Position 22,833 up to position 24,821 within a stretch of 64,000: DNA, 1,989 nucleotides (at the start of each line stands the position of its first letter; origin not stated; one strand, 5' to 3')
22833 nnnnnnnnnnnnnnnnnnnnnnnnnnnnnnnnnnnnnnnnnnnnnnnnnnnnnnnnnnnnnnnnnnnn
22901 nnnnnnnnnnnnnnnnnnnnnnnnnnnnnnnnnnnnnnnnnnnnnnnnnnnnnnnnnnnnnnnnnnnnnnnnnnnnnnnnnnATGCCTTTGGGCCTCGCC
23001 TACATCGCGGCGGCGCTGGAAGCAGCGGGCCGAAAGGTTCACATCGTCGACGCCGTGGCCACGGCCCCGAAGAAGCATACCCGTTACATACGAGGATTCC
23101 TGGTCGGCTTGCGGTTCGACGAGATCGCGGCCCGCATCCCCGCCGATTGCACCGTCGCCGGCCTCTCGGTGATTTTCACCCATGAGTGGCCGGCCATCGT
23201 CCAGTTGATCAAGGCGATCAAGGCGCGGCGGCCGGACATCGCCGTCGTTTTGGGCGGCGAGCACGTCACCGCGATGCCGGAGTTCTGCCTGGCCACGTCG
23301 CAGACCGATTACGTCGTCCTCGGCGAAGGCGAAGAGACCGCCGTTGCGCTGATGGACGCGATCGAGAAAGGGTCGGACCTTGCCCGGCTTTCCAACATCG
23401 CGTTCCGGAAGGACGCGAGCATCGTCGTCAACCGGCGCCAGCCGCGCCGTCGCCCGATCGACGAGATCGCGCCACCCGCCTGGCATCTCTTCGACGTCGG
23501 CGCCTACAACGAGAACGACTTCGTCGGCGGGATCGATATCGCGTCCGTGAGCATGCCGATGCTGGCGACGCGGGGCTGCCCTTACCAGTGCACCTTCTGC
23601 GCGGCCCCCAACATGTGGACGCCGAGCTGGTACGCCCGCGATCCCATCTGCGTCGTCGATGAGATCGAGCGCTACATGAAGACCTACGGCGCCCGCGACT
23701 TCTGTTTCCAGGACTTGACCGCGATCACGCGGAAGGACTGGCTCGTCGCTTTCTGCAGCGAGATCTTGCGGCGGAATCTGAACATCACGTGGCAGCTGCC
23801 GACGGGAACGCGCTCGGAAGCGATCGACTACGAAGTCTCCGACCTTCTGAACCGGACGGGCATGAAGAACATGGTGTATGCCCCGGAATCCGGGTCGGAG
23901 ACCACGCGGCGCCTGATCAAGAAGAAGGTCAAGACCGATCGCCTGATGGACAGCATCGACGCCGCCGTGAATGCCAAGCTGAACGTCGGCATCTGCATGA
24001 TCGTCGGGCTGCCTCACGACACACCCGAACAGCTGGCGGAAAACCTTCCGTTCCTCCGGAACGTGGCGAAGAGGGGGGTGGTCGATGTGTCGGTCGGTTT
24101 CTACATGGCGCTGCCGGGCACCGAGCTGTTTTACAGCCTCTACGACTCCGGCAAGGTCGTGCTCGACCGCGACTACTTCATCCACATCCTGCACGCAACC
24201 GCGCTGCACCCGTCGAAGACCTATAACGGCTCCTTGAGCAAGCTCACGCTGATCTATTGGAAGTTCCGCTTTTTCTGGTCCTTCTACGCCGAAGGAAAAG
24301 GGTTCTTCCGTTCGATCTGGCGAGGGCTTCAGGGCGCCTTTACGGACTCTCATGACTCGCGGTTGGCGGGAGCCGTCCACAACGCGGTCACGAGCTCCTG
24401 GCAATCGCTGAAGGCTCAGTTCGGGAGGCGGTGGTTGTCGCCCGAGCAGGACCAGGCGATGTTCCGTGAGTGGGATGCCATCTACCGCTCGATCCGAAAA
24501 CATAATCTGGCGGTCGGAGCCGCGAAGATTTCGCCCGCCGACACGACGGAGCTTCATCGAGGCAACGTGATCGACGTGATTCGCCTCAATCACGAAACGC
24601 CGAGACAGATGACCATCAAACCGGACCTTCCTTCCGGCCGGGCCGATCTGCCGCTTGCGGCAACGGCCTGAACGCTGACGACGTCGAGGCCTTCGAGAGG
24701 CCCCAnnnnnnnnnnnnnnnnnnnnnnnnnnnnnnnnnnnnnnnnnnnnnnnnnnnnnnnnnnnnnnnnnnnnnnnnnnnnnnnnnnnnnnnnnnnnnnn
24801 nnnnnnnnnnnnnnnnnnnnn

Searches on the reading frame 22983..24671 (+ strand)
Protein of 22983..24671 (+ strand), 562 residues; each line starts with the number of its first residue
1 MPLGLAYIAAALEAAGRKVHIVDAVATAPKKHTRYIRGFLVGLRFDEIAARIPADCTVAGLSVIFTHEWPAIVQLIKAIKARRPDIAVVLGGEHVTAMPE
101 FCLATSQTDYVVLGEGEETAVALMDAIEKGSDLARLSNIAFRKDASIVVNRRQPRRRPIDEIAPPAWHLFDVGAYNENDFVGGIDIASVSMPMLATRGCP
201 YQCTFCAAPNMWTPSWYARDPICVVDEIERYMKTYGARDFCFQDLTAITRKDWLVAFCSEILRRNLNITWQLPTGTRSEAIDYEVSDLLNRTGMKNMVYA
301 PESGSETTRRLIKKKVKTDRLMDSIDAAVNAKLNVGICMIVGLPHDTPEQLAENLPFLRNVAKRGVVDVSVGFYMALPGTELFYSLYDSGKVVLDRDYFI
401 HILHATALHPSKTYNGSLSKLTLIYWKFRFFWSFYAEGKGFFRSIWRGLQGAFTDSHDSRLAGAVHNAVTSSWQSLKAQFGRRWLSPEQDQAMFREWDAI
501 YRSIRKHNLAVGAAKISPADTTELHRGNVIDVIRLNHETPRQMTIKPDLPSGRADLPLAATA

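Call 22: search_protein_families(library=pfam, proteins=[window:22983-24671:+], max_evalue=1)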
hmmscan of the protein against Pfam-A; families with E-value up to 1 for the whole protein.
window:22983-24671:+ (562 aa): 6 families
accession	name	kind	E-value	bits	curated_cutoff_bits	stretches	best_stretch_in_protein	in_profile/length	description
PF02310.24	B12-binding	-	3.1e-21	75.9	32.1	1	2-123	14-120/121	B12 binding domain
PF04055.27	Radical_SAM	-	9.1e-15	55.6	29.5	1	195-353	3-161/166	Radical SAM superfamily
PF19864.5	Radical_SAM_N2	-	0.0089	15.9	29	1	80-131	80-129/151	Radical SAM proteins, N-terminal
PF07729.17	FCD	-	0.1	13.5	24.3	0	460-509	58-112/125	FCD domain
PF18171.6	LSDAT_prok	-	0.1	12.3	25.4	1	65-136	105-178/195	SLOG in TRPM, prokaryote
PF13353.11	Fer4_12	-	0.14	12.9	22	1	196-290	12-107/137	4Fe-4S single cluster domain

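Call 47: search_protein_families(library=ncbifam, proteins=[window:22983-24671:+], max_evalue=0.00001)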
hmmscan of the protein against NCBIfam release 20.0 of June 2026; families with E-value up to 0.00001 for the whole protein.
window:22983-24671:+ (562 aa): 20 families
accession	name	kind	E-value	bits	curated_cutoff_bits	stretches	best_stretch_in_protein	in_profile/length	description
TIGR02026.1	BchE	equivalog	1.8e-46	159.1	481.35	1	2-460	22-462/497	magnesium-protoporphyrin IX monomethyl ester anaerobic oxidative cyclase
NF038361.1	rSAM_Sden_1168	equivalog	1.5e-38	132.7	575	1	2-406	85-493/560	Sden_1168 family B12-binding radical SAM P-methyltransferase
TIGR04072.2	rSAM_ladder_B12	equivalog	9.9e-37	126.6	360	2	193-389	183-375/443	lipid biosynthesis B12-binding/radical SAM protein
TIGR03471.1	HpnJ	equivalog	2e-30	106.1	577.6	1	66-449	76-447/472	hopanoid biosynthesis associated radical SAM protein HpnJ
TIGR04013.1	B12_SAM_MJ_1487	hypoth_equivalog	2.4e-30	105.7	251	1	44-383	34-354/382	TIGR04013 family B12-binding domain/radical SAM domain-containing protein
NF050148.1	rSAM_ApyD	equivalog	3.7e-30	104.9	750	1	3-383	26-390/645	RiPP biosynthesis radical SAM protein ApyD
TIGR04367.1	HpnR_B12_rSAM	equivalog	2.3e-27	95.7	650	1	2-404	22-389/490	hopanoid C-3 methylase HpnR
TIGR04385.1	B12_rSAM_cofa1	equivalog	3.9e-27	95.5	450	1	75-359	89-362/438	B12 lower ligand biosynthesis radical SAM protein BzaD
TIGR04014.1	B12_SAM_MJ_0865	equivalog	7.4e-23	81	360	1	71-383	56-355/434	methyl-coenzyme M reductase glutamine C-methyltransferase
TIGR04479.1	bcpD_PhpK_rSAM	subfamily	1.2e-22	80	600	1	55-361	110-409/504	PhpK family radical SAM P-methyltransferase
TIGR04190.1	B12_SAM_Ta0216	equivalog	8.5e-20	70.8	500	1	1-363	36-396/554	TIGR04190 family B12-binding domain/radical SAM domain protein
TIGR03975.1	rSAM_ocin_1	subfamily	7e-18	64.4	281.85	1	26-361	99-430/606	RiPP maturation radical SAM C-methyltransferase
TIGR04295.1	B12_rSAM_oligo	hypoth_equivalog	5.5e-17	61.5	400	1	1-325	24-327/422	TIGR04295 family B12-binding domain-containing radical SAM protein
NF033712.0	B12_rSAM_KedN5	subfamily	4.3e-14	51.7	700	1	58-206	65-211/624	KedN5 family methylcobalamin-dependent radical SAM C-methyltransferase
TIGR03960.1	rSAM_fuse_unch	hypoth_equivalog_domain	6e-12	44.9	462.3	1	162-353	225-416/605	TIGR03960 family B12-binding radical SAM protein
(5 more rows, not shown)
